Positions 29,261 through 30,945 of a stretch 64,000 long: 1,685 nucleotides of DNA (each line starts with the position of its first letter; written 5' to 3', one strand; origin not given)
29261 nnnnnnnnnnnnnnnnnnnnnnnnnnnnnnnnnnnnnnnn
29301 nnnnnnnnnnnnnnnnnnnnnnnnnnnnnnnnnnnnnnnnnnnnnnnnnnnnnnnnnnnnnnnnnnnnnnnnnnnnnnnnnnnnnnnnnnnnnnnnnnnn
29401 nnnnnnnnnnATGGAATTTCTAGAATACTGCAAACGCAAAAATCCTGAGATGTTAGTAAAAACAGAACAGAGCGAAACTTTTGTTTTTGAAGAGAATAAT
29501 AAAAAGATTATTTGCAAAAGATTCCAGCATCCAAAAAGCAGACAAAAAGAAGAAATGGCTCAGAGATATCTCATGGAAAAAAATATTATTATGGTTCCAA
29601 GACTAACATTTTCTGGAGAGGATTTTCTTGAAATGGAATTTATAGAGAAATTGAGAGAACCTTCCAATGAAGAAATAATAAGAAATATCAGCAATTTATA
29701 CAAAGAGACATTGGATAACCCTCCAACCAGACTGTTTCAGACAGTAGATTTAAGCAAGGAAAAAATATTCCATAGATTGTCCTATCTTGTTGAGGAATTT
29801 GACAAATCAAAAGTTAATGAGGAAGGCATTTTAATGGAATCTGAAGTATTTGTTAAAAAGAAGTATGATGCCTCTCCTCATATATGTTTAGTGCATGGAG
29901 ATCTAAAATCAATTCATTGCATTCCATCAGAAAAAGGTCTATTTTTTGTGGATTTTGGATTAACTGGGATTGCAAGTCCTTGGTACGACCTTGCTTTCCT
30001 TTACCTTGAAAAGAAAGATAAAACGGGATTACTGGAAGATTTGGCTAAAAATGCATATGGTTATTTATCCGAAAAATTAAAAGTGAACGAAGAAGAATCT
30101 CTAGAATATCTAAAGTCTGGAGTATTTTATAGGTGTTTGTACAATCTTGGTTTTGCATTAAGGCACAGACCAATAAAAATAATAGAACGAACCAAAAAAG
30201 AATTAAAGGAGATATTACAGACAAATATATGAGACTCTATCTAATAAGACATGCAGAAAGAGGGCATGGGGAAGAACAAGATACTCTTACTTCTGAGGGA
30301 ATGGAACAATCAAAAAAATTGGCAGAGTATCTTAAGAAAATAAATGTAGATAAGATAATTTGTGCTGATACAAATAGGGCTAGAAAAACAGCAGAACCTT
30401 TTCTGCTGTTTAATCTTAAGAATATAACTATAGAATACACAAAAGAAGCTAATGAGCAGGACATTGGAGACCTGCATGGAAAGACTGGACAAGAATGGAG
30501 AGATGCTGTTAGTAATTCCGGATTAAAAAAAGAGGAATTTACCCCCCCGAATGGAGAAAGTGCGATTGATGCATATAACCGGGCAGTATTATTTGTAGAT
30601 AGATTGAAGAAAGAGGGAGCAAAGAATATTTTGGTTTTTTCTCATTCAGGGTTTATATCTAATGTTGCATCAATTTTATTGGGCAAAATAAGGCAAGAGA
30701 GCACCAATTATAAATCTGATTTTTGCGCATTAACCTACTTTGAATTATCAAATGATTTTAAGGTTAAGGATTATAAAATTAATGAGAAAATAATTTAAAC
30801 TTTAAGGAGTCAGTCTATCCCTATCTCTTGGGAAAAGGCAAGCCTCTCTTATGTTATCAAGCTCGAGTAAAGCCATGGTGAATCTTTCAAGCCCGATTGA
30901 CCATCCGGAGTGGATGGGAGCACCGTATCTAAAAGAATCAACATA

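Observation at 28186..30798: Candidate RiPP-like operon: leaderless 37-aa ORF, SPASM radical SAM, kinase-fold protein, histidine phosphatase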

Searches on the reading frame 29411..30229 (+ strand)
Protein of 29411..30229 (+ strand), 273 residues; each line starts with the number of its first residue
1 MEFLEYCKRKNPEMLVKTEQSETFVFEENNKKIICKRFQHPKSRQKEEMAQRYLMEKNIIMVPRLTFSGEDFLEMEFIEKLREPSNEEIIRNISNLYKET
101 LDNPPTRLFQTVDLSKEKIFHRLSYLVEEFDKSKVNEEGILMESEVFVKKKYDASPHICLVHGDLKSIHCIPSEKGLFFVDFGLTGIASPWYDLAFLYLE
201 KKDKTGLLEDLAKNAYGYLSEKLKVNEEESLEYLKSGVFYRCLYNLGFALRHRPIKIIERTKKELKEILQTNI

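Call 6: search_protein_families(library=pfam, proteins=[window:29411-30229:+], max_evalue=0.01)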
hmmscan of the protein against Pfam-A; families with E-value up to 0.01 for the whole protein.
window:29411-30229:+ (273 aa): 1 family
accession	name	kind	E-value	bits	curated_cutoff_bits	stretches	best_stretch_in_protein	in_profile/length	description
PF01636.29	APH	-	2.2e-06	28.1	23.2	1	154-209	164-223/239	Phosphotransferase enzyme family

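Call 7: search_protein_families(library=ncbifam, proteins=[window:29411-30229:+], max_evalue=0.01)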
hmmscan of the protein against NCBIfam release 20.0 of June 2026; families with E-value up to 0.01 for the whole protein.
window:29411-30229:+ (273 aa): 4 families
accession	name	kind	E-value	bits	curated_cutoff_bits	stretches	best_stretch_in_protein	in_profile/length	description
TIGR02172.1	Fb_sc_TIGR02172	paralog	0.00015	21.6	228.2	1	157-199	153-194/226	TIGR02172 family protein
NF033067.1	APH_3p_VIIa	exception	0.0005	19.9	530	1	156-202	170-215/250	aminoglycoside O-phosphotransferase APH(3')-VIIa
NF033068.1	APH_3p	equivalog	0.00084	18.9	205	1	129-203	148-221/255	APH(3') family aminoglycoside O-phosphotransferase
TIGR02721.1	ycfN_thiK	equivalog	0.0059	15.8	299.45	1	119-221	108-211/256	thiamine kinase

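Call 21: search_solved_structures(query=window:29411-30229:+, max_evalue=1, show_alignments=2)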
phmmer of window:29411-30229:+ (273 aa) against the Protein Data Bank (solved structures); distinct sequences matched with E-value up to 1: 4.
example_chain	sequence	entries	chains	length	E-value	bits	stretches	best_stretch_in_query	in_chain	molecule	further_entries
2bkk_A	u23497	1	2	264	0.051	16.6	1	155-200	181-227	AMINOGLYCOSIDE 3'-PHOSPHOTRANSFERASE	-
1l8t_A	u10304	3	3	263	0.062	16.3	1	156-201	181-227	Aminoglycoside 3'-Phosphotransferase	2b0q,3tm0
1j7i_A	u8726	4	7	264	0.062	16.3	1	156-201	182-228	AMINOGLYCOSIDE 3'-PHOSPHOTRANSFERASE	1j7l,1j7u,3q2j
3cjm_A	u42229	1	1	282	0.28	14.1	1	11-107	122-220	Putative beta-lactamase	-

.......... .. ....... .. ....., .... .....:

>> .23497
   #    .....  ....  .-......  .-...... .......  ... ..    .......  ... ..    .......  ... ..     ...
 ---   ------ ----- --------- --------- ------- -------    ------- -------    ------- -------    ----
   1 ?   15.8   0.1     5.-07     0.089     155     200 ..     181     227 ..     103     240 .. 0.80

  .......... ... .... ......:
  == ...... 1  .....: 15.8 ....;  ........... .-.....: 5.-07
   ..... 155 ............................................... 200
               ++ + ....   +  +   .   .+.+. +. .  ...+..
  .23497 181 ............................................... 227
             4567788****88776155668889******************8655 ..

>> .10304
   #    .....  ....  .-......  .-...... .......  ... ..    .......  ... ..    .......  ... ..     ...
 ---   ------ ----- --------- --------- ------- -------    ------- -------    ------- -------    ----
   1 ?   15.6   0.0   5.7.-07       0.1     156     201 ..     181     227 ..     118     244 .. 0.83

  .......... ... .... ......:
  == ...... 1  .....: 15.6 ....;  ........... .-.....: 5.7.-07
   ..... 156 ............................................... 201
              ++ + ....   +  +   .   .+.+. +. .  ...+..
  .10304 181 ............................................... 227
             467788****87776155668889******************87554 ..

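Call 26: find_homologous_proteins(query=window:29411-30229:+, max_evalue=0.001)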
Query window:29411-30229:+ (273 aa): 17 proteins with E <= 0.001 among 822 candidates.
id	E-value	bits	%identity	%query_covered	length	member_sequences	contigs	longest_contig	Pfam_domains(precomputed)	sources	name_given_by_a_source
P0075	3.3e-176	602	100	100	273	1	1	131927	PF01636.30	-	-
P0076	9.0e-96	339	56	100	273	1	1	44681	PF01636.30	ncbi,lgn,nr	ncbi:aminoglycoside phosphotransferase family protein [Candidatus Woesearchaeota archaeon]|nr:aminog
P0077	1.6e-93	331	57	99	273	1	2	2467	PF01636.30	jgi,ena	-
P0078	3.0e-92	327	56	100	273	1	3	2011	PF01636.30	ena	-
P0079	3.2e-92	327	57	99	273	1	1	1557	PF01636.30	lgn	-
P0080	3.6e-87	310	53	100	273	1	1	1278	PF01636.30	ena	-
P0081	5.5e-82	293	53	99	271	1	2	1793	PF01636.30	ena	-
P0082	4.6e-79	284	49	99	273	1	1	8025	PF01636.30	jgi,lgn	jgi:hypothetical protein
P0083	1.5e-77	279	49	99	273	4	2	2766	PF01636.30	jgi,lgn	-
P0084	8.6e-77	276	50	99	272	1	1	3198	PF01636.30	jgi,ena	-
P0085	1.1e-73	266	50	99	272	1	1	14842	PF02958.27,PF01636.30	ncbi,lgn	-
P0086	2.2e-64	236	57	71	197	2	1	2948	PF01636.30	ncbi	-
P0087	3.2e-62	229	44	93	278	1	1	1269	PF01636.30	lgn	-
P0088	5.4e-61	225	44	99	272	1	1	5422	PF01636.30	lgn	-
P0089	2.0e-60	223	45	99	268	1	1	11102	-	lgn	-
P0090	1.7e-58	217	43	94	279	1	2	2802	PF01636.30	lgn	-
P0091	7.6e-43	165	47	59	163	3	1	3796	PF01636.30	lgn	-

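Call 31: predict_structure(alignment_id=A3)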
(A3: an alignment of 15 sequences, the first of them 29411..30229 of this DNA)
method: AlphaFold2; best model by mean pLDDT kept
length: 273 residues; sequences in the alignment: 15
mean_pLDDT: 95.4   pTM: 0.90
mean pLDDT of the five models: 95.4, 94.4, 94.3, 94.0, 92.6
residues with pLDDT >= 90: 265; 70-90: 8; 50-70: 0; < 50: 0
segments of 3 or more residues with pLDDT < 50: none
pLDDT, mean of each block of 10 residues (from residue 1): 95 92 95 95 95 96 97 96 97 98 95 96 95 94 97 95 95 97 96 96 93 97 96 97 95 94 94 80
secondary structure, 60 per line:
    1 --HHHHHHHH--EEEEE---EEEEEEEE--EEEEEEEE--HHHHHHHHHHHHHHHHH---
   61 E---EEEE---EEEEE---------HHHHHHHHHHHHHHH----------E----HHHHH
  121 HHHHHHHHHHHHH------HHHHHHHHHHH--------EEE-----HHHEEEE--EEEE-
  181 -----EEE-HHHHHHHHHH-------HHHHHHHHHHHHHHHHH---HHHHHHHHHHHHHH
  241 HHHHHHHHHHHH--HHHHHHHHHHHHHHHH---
elements in order: H3-10 E13-17 E21-28 E31-38 H41-57 E65-68 E72-76 H86-100 H116-133 H140-150 E159-161 E170-173 E176-179 E186-188 H190-199 H207-223 H227-252 H255-270

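Call 33: search_protein_representatives(alignment_id=A3)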
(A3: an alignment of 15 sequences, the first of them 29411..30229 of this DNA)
Query: 15 sequences, 272 profile positions. Proteins with E-value up to 0.001 (for the whole library): 144; up to 1e-10: 24; up to 1e-30: 16. The best 144 are listed.
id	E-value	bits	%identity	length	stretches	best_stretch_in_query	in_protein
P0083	2.6e-122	424.2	-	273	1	1-271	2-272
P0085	8.6e-112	389.7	-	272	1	1-271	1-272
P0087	1.4e-111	389.0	-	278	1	1-270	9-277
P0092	4.0e-92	325.2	-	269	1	1-270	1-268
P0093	1.2e-91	323.7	-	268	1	1-271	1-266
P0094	1.2e-89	317.0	-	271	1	2-271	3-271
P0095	1.5e-89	316.7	-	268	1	1-270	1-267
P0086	7.0e-83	294.9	-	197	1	75-271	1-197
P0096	1.8e-68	247.7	-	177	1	96-271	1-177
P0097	3.9e-68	246.5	-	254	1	10-270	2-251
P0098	3.4e-62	227.1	-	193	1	1-185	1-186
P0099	5.1e-59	216.6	-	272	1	1-269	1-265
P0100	8.8e-58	212.6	-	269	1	19-267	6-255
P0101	5.6e-57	209.9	-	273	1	92-270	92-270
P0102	1.1e-49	186.1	-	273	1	1-270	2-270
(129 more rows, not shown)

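Call 34: fold_search(model_id=the predicted structure, library=pdb)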
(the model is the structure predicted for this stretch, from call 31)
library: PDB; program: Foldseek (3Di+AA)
matches with E <= 10: 1655; with E <= 0.001: 867
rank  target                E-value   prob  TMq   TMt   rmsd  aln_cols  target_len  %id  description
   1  5iqf_C                3.0e-09  1.00  0.64  0.59   5.1       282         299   17  Aminoglycoside Phosphotransferase (2'')-Ia (CTD of APH(6')-Ie/APH(2'')-Ia) in complex with GDP and Magnesium (released 2016-05-25)
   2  5iqc_C                3.1e-09  1.00  0.61  0.57   6.0       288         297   16  Aminoglycoside Phosphotransferase (2'')-Ia (CTD of AAC(6')-Ie/APH(2'')-Ia) in complex with GMPPNP, Magnesium, and Gent (released 2016-05-25)
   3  2q83_B                3.7e-09  1.00  0.69  0.58   5.0       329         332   12  Crystal structure of ytaA (2635576) from Bacillus subtilis at 2.50 A resolution (released 2007-06-26)
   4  6c5u_C                3.9e-09  1.00  0.61  0.58   5.8       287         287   16  Aminoglycoside Phosphotransferase (2'')-Ia in complex with GMPPNP, Magnesium, and Ribostamycin, Alternate form (released 2018-04-11)
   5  5uxb_B                4.3e-09  1.00  0.70  0.65   5.0       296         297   11  Crystal structure of macrolide 2'-phosphotransferase MphH from Brachybacterium faecium, apoenzyme (released 2017-07-26)
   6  5iqi_C                5.4e-09  1.00  0.65  0.61   5.1       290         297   16  Aminoglycoside Phosphotransferase (2'')-Ia (CTD of AAC(6')-Ie/APH(2'')-Ia) Y237F mutant in complex with GMPPNP and Mag (released 2016-05-25)
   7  6ctz                  6.0e-09  1.00  0.70  0.65   4.4       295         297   17  Structure of the GDP and kanamycin complex of APH(2")-IIia (released 2019-03-27)
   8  4ork_C                8.3e-09  1.00  0.62  0.58   5.5       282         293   19  Crystal Structure of the Phosphotransferase Domain of the Bifunctional Aminoglycoside Resistance Enzyme AAC(6')-Ie-APH (released 2014-07-02)
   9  5igh                  8.7e-09  1.00  0.62  0.57   5.3       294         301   14  Macrolide 2'-phosphotransferase type I (released 2017-04-26)
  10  5iqc_B                9.2e-09  1.00  0.61  0.57   5.7       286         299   16  Aminoglycoside Phosphotransferase (2'')-Ia (CTD of AAC(6')-Ie/APH(2'')-Ia) in complex with GMPPNP, Magnesium, and Gent (released 2016-05-25)
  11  6cgd_D                9.7e-09  1.00  0.62  0.58   5.3       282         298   17  Aminoglycoside Phosphotransferase (2'')-Ia in complex with GMPPNP, Magnesium, and Amikacin (released 2018-04-11)
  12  4ork_A                9.7e-09  1.00  0.61  0.56   5.5       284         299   17  Crystal Structure of the Phosphotransferase Domain of the Bifunctional Aminoglycoside Resistance Enzyme AAC(6')-Ie-APH (released 2014-07-02)
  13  5byl_D                9.7e-09  1.00  0.61  0.58   5.8       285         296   16  Aminoglycoside Phosphotransferase (2'')-Ia (CTD of AAC(6')-Ie/APH(2'')-Ia) in complex with GMPPCP and Magnesium (released 2016-05-25)
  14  6cgg_C                1.2e-08  1.00  0.60  0.58   5.7       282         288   17  Aminoglycoside Phosphotransferase (2'')-Ia in complex with GMPPNP, Magnesium, and Arbekacin (released 2018-04-11)
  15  2qg7_E                1.2e-08  1.00  0.57  0.45   7.0       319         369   17  Plasmodium vivax ethanolamine kinase Pv091845 (released 2007-07-24)
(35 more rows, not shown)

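Call 63: search_protein_families(library=padloc, proteins=[window:29411-30229:+], max_evalue=0.01)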
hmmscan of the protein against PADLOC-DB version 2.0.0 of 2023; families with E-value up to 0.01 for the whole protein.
window:29411-30229:+ (273 aa): 1 family
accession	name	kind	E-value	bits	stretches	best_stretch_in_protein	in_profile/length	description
PDLC04539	PDC-M24B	-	0.0043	14.6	1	51-116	142-206/255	-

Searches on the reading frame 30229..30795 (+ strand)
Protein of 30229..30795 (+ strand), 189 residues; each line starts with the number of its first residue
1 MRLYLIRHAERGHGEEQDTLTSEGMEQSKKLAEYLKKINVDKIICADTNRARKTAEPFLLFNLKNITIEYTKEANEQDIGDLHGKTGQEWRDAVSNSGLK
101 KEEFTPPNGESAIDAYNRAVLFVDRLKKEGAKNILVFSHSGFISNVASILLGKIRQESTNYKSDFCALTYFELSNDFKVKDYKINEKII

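Call 6: search_protein_families(library=pfam, proteins=[window:30229-30795:+], max_evalue=0.01)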
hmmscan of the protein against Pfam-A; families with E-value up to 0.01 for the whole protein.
window:30229-30795:+ (189 aa): 1 family
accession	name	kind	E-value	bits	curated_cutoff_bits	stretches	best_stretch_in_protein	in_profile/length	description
PF00300.27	His_Phos_1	-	2.3e-28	99.6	21.7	1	3-176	1-184/194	Histidine phosphatase superfamily (branch 1)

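Call 7: search_protein_families(library=ncbifam, proteins=[window:30229-30795:+], max_evalue=0.01)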
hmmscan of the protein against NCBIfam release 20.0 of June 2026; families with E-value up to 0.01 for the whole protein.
window:30229-30795:+ (189 aa): 11 families
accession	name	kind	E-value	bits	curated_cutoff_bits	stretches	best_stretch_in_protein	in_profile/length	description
TIGR03162.1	ribazole_cobC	equivalog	1.3e-21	76.8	162.9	1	3-169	1-174/176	alpha-ribazole phosphatase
NF011580.0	PRK15004.1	equivalog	7.6e-16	58.7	250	1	1-173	1-183/203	adenosylcobalamin/alpha-ribazole phosphatase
NF005567.0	PRK07238.1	equivalog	2.3e-11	43.6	326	1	11-152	195-339/378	bifunctional RNase H/acid phosphatase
NF038349.1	dPGM_arch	equivalog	2.5e-10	40.5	225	1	16-159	22-157/194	2,3-diphosphoglycerate-dependent phosphoglycerate mutase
NF045917.1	PhserinePhPspA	equivalog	4.2e-10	39.7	350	1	2-152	3-163/211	phosphoserine phosphatase PspA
TIGR00249.1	sixA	equivalog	4.5e-10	39.6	74.5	1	1-56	1-61/154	phosphohistidine phosphatase SixA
TIGR03848.1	MSMEG_4193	subfamily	2.8e-07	30.2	203.85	1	19-152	26-165/204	MSMEG_4193 family putative phosphomutase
NF009993.0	PRK13462.1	equivalog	5.7e-07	29.4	226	1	6-147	11-155/203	acid phosphatase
NF002901.0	PRK03482.1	equivalog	1.2e-06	28.3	261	1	3-153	4-164/215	2,3-diphosphoglycerate-dependent phosphoglycerate mutase GpmB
NF002339.0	PRK01295.1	equivalog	5.1e-05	22.8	316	1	17-121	26-137/206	2,3-bisphosphoglycerate-dependent phosphoglycerate mutase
NF009994.0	PRK13463.1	equivalog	6.8e-05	22.7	277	1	9-141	18-153/203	phosphoserine phosphatase 1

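Call 40: search_solved_structures(query=window:30229-30795:+, max_evalue=0.001, show_alignments=1)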
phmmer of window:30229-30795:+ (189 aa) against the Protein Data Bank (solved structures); distinct sequences matched with E-value up to 0.001: 6.
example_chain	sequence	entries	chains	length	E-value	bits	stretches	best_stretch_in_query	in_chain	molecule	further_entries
6nru_A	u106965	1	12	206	7.5e-11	45.4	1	1-173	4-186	CobC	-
6e4b_A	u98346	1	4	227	9.6e-11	45.1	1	1-171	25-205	Adenosylcobalamin/alpha-ribazole phosphatase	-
3e9c_A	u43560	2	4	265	4.5e-05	26.6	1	14-126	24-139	Zgc:56074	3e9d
3e9e_A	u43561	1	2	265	5.9e-05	26.2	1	17-126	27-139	Zgc:56074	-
1ebb_A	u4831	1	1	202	0.00046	23.3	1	3-143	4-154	PHOSPHATASE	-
1h2e_A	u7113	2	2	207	0.0005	23.2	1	3-143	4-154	PHOSPHATASE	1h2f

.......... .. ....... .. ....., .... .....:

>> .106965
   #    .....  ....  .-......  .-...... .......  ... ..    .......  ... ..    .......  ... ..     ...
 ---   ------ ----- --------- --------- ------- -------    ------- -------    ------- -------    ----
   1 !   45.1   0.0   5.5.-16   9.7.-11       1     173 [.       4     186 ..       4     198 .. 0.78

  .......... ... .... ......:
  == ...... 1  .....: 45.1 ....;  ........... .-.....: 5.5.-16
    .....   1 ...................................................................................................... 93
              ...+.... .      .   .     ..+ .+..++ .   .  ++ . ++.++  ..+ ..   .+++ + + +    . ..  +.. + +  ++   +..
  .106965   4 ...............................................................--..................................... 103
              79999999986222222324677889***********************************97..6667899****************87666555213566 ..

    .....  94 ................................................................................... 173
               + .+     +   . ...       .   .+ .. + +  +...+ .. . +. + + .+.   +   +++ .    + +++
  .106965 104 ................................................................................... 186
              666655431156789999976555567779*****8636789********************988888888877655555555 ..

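Call 63: search_protein_families(library=padloc, proteins=[window:30229-30795:+], max_evalue=0.01)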
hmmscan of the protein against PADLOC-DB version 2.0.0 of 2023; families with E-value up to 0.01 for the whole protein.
window:30229-30795:+ (189 aa): 0 families
